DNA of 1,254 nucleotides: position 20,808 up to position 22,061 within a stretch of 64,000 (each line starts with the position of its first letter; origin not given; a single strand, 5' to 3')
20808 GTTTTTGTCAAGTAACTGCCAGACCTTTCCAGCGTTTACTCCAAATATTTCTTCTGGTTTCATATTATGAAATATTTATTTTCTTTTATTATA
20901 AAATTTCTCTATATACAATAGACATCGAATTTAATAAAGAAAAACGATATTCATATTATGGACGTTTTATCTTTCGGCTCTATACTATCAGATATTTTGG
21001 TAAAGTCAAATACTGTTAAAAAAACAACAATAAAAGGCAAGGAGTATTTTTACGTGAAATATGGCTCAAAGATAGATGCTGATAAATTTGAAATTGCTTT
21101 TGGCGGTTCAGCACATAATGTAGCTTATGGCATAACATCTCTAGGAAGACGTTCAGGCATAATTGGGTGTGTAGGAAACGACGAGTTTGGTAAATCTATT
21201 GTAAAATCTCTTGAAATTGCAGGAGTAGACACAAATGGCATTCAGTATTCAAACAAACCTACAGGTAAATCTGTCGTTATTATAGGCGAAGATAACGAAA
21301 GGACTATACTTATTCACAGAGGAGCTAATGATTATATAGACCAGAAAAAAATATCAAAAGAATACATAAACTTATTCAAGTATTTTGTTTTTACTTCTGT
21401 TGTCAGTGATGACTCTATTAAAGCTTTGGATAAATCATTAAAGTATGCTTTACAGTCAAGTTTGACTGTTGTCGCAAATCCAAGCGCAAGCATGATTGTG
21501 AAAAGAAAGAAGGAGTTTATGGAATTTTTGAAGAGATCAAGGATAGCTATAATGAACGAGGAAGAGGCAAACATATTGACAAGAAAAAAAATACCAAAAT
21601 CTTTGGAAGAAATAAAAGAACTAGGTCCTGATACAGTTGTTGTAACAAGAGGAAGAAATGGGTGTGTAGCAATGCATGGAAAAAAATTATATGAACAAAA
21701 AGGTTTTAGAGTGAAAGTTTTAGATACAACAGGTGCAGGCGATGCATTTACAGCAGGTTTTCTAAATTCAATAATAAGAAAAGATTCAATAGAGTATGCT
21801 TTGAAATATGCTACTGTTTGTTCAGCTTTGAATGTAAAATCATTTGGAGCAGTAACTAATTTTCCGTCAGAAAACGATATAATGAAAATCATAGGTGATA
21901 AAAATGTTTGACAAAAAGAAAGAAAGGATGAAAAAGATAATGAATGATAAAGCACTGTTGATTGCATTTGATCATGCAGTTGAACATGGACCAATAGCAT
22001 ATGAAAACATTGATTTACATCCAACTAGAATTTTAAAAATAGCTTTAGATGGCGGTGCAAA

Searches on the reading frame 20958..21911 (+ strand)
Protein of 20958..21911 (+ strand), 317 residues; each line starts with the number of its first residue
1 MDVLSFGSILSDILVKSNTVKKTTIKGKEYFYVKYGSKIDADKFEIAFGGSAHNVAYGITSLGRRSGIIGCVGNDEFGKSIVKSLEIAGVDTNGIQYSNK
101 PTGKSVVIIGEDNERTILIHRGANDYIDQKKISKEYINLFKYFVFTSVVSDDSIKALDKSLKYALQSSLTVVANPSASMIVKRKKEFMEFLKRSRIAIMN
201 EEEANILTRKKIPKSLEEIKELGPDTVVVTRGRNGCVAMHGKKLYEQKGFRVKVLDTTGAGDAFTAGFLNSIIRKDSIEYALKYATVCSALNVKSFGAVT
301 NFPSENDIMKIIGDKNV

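Call 69: search_protein_families(library=pfam, proteins=[window:20958-21911:+], max_evalue=0.0001)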
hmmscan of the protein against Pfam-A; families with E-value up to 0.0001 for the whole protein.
window:20958-21911:+ (317 aa): 1 family
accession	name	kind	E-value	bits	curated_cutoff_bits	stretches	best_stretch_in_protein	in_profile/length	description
PF00294.29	PfkB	-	1.8e-55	188.9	25.8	1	35-303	22-300/302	pfkB family carbohydrate kinase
